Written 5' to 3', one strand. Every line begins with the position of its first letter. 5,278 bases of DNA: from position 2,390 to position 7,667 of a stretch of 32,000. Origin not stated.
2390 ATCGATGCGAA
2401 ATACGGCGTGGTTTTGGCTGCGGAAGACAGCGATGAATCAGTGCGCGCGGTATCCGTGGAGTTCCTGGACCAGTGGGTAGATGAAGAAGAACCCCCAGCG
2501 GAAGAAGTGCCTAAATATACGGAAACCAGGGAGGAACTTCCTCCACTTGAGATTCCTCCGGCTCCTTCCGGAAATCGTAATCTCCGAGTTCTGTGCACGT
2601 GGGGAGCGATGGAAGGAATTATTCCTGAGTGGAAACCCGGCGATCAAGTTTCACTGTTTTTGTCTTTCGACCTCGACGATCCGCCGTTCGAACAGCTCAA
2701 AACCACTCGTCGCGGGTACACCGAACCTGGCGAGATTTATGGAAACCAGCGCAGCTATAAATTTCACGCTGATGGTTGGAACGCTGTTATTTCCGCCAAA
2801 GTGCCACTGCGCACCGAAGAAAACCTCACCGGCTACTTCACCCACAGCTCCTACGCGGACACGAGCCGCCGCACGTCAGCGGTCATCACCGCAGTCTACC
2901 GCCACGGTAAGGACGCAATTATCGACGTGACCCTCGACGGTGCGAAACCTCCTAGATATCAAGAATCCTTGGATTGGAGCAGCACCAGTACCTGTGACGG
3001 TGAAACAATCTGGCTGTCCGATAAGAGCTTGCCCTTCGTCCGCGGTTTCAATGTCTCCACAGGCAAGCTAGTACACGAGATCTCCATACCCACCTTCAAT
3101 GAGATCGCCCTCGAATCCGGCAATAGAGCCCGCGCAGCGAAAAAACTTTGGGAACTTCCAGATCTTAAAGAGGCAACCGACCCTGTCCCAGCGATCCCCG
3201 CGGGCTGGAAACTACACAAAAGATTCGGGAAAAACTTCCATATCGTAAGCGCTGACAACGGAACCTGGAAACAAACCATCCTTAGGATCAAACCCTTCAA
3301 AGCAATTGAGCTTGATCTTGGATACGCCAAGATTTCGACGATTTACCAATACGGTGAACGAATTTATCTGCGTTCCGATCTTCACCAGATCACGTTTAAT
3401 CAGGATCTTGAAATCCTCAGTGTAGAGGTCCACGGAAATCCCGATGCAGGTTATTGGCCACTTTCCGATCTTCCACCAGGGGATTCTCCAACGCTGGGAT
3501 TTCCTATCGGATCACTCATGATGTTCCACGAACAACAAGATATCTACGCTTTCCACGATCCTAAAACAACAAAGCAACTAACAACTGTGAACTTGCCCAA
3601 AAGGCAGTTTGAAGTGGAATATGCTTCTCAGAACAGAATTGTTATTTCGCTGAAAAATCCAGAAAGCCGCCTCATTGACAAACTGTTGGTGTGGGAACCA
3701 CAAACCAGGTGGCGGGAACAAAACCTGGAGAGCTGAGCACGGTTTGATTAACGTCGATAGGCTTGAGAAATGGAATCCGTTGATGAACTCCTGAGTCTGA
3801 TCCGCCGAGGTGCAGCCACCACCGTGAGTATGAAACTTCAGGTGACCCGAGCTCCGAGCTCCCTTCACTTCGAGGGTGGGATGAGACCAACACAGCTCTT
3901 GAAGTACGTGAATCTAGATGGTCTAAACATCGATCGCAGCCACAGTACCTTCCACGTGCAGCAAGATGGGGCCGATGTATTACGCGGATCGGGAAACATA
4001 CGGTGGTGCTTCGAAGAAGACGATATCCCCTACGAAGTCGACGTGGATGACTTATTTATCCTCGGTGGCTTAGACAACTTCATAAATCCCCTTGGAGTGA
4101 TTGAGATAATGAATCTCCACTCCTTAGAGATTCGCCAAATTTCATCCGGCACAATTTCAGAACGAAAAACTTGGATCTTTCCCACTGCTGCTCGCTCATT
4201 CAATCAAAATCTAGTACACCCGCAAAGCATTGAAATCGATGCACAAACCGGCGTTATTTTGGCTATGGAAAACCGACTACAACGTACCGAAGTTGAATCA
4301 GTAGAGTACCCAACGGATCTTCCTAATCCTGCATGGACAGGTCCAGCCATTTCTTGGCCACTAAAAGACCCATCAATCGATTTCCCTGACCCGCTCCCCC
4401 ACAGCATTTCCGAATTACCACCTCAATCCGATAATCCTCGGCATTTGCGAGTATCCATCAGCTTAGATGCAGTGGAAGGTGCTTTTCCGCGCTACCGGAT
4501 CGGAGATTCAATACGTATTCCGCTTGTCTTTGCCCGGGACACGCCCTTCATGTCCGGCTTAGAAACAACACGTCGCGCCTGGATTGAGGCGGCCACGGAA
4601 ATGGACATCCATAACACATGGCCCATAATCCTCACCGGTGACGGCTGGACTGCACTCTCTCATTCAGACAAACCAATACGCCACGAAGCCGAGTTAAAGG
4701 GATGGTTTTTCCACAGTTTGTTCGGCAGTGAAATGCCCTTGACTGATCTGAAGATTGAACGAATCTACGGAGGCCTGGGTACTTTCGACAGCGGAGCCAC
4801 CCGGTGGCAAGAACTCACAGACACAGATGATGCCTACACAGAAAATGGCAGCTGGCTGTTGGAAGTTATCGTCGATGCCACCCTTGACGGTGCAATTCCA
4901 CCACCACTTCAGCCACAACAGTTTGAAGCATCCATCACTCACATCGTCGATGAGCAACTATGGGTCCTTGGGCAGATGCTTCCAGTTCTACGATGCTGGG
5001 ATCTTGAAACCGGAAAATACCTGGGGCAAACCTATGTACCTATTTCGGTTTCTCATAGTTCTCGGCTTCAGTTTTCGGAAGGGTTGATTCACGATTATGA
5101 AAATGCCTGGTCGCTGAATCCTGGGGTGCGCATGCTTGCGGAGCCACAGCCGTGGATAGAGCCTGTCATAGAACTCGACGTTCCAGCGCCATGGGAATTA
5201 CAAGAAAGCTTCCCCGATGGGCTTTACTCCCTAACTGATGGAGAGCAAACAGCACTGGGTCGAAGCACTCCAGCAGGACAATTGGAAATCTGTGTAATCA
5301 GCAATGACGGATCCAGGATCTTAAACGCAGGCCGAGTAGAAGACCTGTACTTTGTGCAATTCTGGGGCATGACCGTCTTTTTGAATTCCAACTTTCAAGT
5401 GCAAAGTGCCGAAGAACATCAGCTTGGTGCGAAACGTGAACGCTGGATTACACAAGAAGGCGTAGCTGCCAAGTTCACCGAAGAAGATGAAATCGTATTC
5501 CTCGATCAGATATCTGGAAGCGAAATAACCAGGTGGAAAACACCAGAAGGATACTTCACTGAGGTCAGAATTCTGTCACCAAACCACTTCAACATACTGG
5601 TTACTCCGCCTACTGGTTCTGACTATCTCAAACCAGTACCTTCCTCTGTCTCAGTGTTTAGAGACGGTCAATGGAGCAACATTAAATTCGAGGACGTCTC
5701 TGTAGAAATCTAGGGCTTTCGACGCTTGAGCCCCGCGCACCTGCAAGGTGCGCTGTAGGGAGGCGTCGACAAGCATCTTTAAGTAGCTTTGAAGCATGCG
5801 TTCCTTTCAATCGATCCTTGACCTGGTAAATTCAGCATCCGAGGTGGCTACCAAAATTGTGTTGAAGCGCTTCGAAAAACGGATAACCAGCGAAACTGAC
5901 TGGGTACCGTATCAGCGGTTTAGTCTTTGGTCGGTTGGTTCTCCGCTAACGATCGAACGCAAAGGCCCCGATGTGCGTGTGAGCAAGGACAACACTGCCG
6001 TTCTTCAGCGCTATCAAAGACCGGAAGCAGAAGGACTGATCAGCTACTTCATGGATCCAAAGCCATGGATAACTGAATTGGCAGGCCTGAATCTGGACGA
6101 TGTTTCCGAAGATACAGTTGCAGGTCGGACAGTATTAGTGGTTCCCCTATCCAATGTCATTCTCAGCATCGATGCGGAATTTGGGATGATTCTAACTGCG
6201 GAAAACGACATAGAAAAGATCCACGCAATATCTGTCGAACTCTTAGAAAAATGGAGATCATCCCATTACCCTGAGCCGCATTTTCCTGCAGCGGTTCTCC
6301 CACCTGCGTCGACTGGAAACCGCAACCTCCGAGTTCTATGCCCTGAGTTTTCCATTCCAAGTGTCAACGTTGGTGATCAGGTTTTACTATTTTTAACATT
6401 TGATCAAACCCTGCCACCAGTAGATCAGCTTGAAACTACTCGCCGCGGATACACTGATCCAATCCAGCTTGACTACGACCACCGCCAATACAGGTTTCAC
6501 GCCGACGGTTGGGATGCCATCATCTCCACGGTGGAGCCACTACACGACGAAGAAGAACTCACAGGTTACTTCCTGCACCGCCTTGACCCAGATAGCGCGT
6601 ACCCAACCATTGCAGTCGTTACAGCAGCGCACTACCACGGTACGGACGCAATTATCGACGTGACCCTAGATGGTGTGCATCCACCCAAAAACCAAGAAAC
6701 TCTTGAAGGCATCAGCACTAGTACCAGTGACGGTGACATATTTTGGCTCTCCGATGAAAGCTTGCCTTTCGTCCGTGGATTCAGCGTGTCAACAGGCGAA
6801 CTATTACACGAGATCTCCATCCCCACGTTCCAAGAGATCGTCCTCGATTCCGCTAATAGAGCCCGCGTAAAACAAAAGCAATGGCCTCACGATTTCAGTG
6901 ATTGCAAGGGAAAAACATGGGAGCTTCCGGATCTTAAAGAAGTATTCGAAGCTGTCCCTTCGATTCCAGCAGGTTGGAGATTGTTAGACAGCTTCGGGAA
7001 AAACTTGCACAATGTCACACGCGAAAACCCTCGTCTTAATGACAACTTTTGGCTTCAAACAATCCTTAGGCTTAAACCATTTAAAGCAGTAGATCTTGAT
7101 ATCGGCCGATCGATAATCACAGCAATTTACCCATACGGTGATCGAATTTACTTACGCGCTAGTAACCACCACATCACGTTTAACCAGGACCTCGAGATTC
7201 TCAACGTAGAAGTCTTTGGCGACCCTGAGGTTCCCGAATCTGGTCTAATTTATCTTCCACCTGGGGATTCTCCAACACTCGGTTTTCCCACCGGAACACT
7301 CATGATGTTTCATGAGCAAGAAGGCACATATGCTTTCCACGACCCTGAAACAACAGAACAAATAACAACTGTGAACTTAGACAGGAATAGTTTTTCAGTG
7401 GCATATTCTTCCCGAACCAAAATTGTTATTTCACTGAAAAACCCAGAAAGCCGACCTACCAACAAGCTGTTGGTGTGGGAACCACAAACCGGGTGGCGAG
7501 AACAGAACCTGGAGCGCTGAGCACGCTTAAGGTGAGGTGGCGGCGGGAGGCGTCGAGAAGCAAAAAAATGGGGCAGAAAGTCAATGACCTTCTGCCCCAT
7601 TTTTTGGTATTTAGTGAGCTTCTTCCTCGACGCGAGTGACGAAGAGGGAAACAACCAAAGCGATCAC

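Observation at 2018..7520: Three tandem, collinear paralogs (572/647/574 aa) of no family I can recognise: the best candidate for an undescribed system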

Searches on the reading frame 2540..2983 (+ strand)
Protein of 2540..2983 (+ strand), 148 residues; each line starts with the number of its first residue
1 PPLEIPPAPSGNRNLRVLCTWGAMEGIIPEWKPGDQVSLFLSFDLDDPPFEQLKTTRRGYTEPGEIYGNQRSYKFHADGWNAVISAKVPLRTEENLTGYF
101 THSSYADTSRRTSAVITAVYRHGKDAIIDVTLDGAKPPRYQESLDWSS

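Call 85: search_protein_families(library=pfam, proteins=[window:2540-2983:+], max_evalue=10)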
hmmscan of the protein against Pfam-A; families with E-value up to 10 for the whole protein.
window:2540-2983:+ (148 aa): 0 families

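Call 98: find_homologous_proteins(query=A5, max_evalue=0.001)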
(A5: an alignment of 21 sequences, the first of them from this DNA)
Query A5 (21 sequences) (129 aa, profile of the alignment): 2 proteins with E <= 0.001 among 8000 candidates.
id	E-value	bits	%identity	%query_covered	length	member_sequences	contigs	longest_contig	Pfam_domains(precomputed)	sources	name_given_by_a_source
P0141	2.6e-46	176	23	52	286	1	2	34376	-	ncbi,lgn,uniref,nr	ncbi:hypothetical protein [Rhodococcus opacus]|uniref:hypothetical protein n=1 Tax=Rhodococcus opacu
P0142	2.5e-5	42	50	5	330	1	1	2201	-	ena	-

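Call 99: search_protein_families(library=pfam, proteins=[P0141], max_evalue=1)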
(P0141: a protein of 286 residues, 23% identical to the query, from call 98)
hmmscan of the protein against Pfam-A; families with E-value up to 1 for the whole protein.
P0141 (286 aa): 1 family
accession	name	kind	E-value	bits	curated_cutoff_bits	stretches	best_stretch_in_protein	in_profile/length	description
PF20218.3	DUF6578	-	5.9e-05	24.2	27.8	1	88-196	26-121/122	Family of unknown function (DUF6578)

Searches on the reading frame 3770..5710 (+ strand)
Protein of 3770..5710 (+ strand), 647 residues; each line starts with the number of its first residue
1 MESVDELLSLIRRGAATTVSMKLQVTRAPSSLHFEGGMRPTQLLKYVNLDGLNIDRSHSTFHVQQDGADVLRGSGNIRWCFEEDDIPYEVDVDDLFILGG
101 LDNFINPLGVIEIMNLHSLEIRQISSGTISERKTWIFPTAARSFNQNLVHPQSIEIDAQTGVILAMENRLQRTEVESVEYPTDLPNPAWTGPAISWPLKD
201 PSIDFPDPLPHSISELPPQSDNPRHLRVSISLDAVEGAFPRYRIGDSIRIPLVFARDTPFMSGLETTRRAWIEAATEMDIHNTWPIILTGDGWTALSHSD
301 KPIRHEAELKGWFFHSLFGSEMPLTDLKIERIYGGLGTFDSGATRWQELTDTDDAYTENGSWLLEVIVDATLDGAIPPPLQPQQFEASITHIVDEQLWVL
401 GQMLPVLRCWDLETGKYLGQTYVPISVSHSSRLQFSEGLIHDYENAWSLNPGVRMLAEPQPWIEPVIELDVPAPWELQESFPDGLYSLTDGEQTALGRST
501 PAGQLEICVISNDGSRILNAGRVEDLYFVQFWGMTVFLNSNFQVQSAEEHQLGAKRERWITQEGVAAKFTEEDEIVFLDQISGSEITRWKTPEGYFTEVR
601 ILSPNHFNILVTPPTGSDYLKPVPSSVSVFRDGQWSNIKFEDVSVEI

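Call 6: search_protein_families(library=pfam, proteins=[window:3770-5710:+], max_evalue=1)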
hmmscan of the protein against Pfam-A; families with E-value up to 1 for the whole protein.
window:3770-5710:+ (647 aa): 0 families

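Call 7: search_protein_families(library=ncbifam, proteins=[window:3770-5710:+], max_evalue=1)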
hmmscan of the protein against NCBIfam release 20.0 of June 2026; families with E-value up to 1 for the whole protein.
window:3770-5710:+ (647 aa): 0 families

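Call 8: search_protein_families(library=padloc, proteins=[window:3770-5710:+], max_evalue=1)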
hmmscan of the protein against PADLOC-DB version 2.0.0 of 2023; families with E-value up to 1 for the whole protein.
window:3770-5710:+ (647 aa): 0 families

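Call 9: search_protein_families(library=phrogs, proteins=[window:3770-5710:+], max_evalue=1)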
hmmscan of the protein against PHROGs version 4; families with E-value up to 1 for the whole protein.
window:3770-5710:+ (647 aa): 2 families
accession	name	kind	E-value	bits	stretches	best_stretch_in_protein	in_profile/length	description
phrog_24157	-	unknown function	0.25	12.5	0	85-131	22-69/104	-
phrog_28466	-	unknown function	0.54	11.7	1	543-577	21-54/69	-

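Call 11: find_homologous_proteins(query=window:3770-5710:+, max_evalue=0.001)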
Query window:3770-5710:+ (647 aa): 21 proteins with E <= 0.001 among 8000 candidates.
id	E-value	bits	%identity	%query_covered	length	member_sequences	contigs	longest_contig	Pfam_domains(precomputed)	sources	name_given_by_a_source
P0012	0.0e+0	1438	96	100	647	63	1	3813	-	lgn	-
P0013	0.0e+0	1424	95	100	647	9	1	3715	-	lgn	-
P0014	0.0e+0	1331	88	100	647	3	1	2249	-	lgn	-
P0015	1.5e-221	755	52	100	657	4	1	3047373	-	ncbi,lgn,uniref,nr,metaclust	ncbi:acyl-CoA synthetase [Corynebacterium crudilactis]|uniref:Acyl-CoA synthetase n=1 Tax=Corynebact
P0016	2.5e-171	589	43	100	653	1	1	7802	-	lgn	-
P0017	5.1e-170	585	43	100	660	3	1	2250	-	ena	-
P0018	2.6e-169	583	43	100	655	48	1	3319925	-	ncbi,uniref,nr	ncbi:acyl-CoA synthetase [Corynebacterium glutamicum]|uniref:acyl-CoA synthetase n=1 Tax=Corynebacte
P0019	4.9e-157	542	42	100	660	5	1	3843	-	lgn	-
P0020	1.7e-148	514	41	100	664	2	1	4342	-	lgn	-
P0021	2.5e-143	497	39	100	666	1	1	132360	-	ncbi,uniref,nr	ncbi:hypothetical protein EAH68_02850 [Corynebacterium hylobatis]|uniref:Uncharacterized protein n=1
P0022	3.2e-142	493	39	100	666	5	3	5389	-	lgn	-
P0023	1.8e-139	484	39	100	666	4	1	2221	-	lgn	-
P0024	3.2e-136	473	37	97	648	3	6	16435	-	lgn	-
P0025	1.1e-98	349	33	100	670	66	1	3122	-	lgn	-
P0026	1.9e-97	345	34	100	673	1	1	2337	-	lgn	-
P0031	1.4e-70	256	34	76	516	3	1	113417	-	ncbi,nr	ncbi:ATP-binding protein [Corynebacterium glutamicum]|nr:ATP-binding protein [Corynebacterium glutam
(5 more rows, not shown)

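Call 41: find_encoding_contigs(protein=P0018, flank=10000, max_places=3)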
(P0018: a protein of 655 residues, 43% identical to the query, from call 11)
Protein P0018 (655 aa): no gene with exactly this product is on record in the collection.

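Call 42: find_encoding_contigs(protein=P0015, flank=10000, max_places=2)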
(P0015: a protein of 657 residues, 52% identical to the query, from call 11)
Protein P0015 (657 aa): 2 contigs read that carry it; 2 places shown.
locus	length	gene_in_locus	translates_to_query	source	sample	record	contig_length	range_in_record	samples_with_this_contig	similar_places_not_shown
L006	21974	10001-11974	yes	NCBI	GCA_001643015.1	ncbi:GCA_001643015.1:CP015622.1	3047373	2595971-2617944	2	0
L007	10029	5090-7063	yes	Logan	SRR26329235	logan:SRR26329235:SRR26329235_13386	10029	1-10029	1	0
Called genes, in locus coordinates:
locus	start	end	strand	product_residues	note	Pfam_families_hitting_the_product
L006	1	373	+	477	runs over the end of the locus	PF00478:IMPDH, PF00571:CBS (weak), PF03060:NMO (weak)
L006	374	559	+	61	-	-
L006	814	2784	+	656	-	-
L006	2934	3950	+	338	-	PF14525:AraC_binding_2, PF12833:HTH_18, PF00165:HTH_AraC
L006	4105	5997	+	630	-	PF01494:FAD_binding_3, PF07976:Phe_hydrox_dim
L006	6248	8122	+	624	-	PF07690:MFS_1, PF00571:CBS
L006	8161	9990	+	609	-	-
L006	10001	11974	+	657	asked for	-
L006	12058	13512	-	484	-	PF07690:MFS_1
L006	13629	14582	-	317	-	-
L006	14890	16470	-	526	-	PF01336:tRNA_anti-codon, PF00152:tRNA-synt_2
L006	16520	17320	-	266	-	PF02569:Pantoate_ligase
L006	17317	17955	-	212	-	PF22242:6PGD_like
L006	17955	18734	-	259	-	PF20570:DUF6779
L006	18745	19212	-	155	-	PF11377:DUF3180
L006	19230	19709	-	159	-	PF01288:HPPK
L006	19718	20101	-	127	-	PF02152:FolB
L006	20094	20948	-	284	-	PF00809:Pterin_bind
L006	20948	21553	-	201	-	PF01227:GTP_cyclohydroI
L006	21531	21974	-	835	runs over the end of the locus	PF06480:FtsH_ext (weak), PF00004:AAA, PF17862:AAA_lid_3, PF01434:Peptidase_M41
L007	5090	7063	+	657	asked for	-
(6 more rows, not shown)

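Call 44: search_protein_families(library=pfam, proteins=[L006:814-2781:+], max_evalue=0.01)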
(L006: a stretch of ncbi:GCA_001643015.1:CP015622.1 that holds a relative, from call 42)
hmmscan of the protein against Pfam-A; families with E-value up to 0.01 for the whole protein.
L006:814-2781:+ (656 aa): 0 families

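Call 61: search_dna_similar(query=window:3770-5710:+, collection=plasmids, mode=protein, max_evalue=0.001, max_rows=15)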
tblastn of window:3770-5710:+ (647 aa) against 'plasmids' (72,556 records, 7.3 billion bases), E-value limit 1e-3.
Records with a match: 2; places in all: 2; records where one place covers at least 80% of the query: 0.
Best place of each record, by identity: <60% 2.
By first word of the organism name: Rhodococcus 2.
By predicted mobility (MOB-suite, as given by PLSDB): non-mobilizable 2.
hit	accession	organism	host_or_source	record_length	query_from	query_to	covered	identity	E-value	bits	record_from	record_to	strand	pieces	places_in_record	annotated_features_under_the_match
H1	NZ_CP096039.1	Rhodococcus pyridinivorans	cell culture,soil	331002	222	447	35%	24.3%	1e-5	57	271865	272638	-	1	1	hypothetical protein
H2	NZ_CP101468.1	Rhodococcus gordoniae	water,poultry farm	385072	284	447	25%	25.1%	8e-5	54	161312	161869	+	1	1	hypothetical protein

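Call 62: search_dna_similar(query=window:3770-5710:+, collection=phages, mode=protein, max_evalue=0.001, max_rows=15)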
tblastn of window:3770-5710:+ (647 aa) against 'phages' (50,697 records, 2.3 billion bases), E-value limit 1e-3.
No match.

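Call 83: find_encoding_contigs(protein=P0016, flank=8000, max_places=2)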
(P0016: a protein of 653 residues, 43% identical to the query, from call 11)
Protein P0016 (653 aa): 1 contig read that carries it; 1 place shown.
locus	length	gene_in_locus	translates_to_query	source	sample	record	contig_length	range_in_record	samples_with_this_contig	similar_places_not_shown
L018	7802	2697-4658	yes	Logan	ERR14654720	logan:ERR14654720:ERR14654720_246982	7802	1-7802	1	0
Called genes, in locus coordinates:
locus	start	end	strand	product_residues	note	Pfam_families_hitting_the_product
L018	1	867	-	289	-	?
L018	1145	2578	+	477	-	PF00478:IMPDH, PF00571:CBS (weak)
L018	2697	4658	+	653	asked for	-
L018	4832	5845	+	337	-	PF14525:AraC_binding_2, PF12833:HTH_18, PF00165:HTH_AraC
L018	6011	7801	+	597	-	?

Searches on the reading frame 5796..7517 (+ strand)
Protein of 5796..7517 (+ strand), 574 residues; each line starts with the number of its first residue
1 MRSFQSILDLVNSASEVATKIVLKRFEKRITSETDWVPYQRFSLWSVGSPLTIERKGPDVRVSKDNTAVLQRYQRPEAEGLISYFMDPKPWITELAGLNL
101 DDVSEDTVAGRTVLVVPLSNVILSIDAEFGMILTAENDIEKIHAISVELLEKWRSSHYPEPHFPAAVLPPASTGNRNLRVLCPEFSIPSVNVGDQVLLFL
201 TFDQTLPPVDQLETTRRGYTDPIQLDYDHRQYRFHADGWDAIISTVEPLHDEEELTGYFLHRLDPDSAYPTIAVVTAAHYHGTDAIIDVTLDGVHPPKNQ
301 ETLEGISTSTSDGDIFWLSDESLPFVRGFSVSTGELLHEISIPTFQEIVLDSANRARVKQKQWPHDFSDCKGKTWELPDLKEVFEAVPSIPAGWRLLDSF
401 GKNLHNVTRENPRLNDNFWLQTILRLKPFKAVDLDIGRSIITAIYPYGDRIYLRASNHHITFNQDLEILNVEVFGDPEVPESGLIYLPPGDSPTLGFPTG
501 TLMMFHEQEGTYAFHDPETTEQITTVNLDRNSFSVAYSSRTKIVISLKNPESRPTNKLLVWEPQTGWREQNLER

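Call 6: search_protein_families(library=pfam, proteins=[window:5796-7517:+], max_evalue=1)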
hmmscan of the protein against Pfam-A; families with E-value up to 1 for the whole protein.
window:5796-7517:+ (574 aa): 1 family
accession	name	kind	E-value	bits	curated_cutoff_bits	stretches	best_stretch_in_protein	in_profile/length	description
PF13449.12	Phytase-like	-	0.012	16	27.6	1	293-345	60-109/284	Esterase-like activity of phytase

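Call 7: search_protein_families(library=ncbifam, proteins=[window:5796-7517:+], max_evalue=1)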
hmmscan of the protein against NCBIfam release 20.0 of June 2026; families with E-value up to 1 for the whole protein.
window:5796-7517:+ (574 aa): 0 families

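Call 8: search_protein_families(library=padloc, proteins=[window:5796-7517:+], max_evalue=1)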
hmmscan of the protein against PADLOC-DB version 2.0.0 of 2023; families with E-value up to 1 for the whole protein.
window:5796-7517:+ (574 aa): 0 families

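Call 9: search_protein_families(library=phrogs, proteins=[window:5796-7517:+], max_evalue=1)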
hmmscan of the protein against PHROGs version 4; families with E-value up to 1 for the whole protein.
window:5796-7517:+ (574 aa): 0 families
